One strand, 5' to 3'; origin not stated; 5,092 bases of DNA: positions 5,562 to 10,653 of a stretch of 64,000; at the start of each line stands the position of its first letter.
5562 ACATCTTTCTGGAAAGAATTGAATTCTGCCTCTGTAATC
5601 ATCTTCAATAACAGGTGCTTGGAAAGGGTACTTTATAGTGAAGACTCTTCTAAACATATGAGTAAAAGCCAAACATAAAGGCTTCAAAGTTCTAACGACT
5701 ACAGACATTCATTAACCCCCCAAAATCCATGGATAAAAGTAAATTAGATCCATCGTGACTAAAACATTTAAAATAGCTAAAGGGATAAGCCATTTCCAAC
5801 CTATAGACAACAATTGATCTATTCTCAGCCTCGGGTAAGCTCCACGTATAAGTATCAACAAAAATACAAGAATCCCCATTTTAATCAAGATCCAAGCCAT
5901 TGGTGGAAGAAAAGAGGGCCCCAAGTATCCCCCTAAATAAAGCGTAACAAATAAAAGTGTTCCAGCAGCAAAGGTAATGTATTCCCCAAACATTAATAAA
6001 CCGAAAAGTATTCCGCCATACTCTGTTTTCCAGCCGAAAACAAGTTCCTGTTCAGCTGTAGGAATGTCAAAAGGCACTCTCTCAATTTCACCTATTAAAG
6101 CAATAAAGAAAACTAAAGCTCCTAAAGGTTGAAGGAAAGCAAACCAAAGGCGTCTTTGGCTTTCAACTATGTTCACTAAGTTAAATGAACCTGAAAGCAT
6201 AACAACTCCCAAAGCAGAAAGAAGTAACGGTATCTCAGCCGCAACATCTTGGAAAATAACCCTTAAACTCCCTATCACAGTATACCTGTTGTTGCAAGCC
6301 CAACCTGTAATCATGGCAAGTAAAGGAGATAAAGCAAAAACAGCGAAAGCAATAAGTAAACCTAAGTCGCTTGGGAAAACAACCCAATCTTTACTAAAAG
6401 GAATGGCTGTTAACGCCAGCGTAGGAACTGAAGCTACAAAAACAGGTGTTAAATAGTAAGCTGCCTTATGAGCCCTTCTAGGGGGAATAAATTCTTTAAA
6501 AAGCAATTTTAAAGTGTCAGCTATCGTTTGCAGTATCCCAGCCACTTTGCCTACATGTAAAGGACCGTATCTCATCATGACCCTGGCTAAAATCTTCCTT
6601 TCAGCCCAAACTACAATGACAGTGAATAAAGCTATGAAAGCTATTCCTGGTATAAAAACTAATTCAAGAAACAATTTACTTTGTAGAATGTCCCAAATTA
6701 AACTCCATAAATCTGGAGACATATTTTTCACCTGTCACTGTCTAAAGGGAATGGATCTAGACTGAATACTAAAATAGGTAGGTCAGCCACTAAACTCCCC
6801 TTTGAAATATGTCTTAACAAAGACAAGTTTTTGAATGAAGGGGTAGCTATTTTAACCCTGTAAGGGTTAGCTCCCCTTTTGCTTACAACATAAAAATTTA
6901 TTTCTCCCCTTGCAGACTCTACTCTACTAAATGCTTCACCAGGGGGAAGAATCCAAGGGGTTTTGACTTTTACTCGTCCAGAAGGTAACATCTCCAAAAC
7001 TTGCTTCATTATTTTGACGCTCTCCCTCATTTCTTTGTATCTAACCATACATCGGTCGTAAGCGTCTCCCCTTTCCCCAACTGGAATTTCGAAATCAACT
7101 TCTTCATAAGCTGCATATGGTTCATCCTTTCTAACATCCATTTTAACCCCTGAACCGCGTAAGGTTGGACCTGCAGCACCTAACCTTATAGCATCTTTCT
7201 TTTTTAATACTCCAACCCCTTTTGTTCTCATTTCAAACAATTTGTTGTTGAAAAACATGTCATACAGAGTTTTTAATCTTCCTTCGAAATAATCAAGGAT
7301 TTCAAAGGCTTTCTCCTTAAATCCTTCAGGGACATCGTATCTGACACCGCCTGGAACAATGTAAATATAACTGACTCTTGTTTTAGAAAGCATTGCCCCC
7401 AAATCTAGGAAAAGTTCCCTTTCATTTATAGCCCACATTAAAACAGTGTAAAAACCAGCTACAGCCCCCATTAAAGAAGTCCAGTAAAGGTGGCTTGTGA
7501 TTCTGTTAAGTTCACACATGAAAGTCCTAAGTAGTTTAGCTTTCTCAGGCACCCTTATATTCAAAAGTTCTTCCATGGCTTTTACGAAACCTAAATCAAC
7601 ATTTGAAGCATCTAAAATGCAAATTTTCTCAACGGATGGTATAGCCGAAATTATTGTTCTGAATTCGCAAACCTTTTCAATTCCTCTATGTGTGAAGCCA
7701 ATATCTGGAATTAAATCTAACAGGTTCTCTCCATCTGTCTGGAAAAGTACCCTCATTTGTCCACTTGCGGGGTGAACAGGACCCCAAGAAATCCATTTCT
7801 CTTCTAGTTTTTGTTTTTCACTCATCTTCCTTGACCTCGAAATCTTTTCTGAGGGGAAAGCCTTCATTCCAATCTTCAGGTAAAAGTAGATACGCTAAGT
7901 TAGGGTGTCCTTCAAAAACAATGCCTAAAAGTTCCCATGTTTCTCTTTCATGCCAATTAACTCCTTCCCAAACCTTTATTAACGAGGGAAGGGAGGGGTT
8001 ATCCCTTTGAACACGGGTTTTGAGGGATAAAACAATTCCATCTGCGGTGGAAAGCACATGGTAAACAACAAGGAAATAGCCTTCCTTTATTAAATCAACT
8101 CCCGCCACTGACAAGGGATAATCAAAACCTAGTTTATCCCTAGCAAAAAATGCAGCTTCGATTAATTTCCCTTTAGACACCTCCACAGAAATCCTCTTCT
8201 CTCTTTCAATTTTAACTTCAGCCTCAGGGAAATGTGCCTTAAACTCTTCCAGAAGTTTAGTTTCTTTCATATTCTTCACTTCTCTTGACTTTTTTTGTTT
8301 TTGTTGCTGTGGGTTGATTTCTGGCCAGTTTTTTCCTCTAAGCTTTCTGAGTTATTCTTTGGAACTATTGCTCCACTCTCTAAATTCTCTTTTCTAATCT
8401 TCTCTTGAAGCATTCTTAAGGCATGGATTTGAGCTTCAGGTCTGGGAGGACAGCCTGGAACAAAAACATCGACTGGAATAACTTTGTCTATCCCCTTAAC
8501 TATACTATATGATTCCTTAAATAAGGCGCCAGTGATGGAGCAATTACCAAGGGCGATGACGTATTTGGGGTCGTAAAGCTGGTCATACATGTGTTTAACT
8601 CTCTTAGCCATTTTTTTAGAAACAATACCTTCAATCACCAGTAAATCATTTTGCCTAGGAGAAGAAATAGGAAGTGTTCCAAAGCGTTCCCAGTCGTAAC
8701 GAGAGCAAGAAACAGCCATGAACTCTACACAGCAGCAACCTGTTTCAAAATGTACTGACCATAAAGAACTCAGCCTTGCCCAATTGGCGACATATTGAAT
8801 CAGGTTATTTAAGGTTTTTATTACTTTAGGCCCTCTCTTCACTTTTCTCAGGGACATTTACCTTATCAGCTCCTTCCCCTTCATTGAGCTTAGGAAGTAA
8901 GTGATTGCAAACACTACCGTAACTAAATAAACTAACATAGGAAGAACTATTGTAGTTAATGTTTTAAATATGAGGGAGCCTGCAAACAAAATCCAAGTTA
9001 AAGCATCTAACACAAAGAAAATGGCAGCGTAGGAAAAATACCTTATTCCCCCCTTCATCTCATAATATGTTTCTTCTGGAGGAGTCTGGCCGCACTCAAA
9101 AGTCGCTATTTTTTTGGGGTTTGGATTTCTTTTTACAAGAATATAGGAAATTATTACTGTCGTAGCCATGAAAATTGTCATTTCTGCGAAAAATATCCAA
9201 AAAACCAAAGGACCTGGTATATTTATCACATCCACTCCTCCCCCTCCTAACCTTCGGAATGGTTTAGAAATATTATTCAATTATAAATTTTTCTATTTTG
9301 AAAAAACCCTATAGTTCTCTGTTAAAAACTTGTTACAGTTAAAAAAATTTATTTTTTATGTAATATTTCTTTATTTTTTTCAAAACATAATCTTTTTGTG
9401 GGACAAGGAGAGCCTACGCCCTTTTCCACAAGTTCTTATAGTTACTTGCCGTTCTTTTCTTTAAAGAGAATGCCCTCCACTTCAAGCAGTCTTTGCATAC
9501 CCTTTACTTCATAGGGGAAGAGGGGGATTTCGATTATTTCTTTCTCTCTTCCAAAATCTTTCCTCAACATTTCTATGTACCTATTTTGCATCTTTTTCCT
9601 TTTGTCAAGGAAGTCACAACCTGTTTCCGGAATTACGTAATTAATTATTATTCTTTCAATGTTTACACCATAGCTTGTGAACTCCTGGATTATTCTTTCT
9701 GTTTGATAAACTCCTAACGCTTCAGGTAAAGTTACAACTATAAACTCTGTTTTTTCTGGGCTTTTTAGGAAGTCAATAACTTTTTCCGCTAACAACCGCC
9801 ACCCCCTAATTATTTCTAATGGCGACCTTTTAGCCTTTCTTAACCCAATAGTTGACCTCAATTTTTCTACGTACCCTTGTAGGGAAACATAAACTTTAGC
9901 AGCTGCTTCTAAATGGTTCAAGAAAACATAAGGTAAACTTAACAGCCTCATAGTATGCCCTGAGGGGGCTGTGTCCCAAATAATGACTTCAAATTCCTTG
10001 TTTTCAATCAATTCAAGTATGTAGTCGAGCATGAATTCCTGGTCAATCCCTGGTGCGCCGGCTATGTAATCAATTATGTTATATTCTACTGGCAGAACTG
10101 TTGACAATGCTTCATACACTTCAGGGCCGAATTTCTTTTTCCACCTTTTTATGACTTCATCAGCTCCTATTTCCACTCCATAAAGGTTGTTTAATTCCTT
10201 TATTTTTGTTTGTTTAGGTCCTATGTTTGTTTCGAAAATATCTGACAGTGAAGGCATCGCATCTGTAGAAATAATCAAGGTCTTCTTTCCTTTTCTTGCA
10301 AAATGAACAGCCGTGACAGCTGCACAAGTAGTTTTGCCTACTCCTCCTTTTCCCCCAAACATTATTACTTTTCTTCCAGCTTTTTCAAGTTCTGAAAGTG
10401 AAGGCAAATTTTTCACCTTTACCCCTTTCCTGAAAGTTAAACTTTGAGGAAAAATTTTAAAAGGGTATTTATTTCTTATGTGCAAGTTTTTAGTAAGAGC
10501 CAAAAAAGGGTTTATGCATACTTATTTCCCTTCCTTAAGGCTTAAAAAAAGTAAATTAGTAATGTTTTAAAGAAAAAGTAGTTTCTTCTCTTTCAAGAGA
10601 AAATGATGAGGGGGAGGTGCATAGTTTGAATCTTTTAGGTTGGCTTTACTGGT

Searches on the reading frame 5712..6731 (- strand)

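Call 33: search_protein_families(library=pfam, proteins=[window:5712-6731:-], max_evalue=0.001)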
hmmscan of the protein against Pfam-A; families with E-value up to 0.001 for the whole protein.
window:5712-6731:- (339 aa): 1 family
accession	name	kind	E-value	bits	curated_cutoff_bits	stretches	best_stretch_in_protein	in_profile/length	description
PF00146.26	NADHdh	-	6.9e-95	318.3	27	1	30-326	7-297/298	NADH dehydrogenase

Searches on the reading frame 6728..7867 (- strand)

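Call 33: search_protein_families(library=pfam, proteins=[window:6728-7867:-], max_evalue=0.001)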
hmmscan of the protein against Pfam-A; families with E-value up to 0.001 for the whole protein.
window:6728-7867:- (379 aa): 2 families
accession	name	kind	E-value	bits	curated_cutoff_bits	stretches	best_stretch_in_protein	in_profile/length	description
PF00346.24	Complex1_49kDa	-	1.1e-80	271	24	2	138-308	3-173/271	Respiratory-chain NADH dehydrogenase, 49 Kd subunit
PF00374.24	NiFeSe_Hases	-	0.00071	19.1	25.8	0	61-127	1-67/508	Nickel-dependent hydrogenase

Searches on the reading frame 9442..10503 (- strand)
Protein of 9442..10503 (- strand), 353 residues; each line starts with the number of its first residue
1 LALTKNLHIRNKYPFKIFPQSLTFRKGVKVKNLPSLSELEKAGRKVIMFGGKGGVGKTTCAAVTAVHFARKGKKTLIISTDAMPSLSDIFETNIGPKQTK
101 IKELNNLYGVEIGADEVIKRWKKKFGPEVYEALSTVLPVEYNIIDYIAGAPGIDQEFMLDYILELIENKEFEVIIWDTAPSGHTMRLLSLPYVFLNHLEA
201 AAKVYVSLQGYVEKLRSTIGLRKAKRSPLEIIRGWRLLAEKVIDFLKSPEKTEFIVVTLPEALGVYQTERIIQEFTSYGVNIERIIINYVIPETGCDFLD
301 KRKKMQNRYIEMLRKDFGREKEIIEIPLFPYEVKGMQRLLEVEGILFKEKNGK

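Call 33: search_protein_families(library=pfam, proteins=[window:9442-10503:-], max_evalue=0.001)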
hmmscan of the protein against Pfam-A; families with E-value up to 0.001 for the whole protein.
window:9442-10503:- (353 aa): 6 families
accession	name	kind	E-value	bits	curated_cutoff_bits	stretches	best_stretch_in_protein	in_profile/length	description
PF02374.21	ArsA_ATPase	-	6.1e-72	242.8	24.3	1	45-347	2-304/305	Anion-transporting ATPase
PF13614.12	AAA_31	-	1.2e-11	45.3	27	1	45-187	3-134/177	AAA domain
PF01656.29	CbiA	-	2.5e-09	37.6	25.4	1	47-293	2-86/125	CobQ/CobB/MinD/ParA nucleotide binding domain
PF10609.15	ParA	-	7.9e-09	35.7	27.1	1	44-95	4-56/246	NUBPL iron-transfer P-loop NTPase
PF00448.28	SRP54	-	3.3e-05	24.1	22.7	1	45-82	2-39/196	SRP54-type protein, GTPase domain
PF00142.24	Fer4_NifH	-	0.00052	20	25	1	47-82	3-38/271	4Fe-4S iron sulfur cluster binding proteins, NifH/frxC family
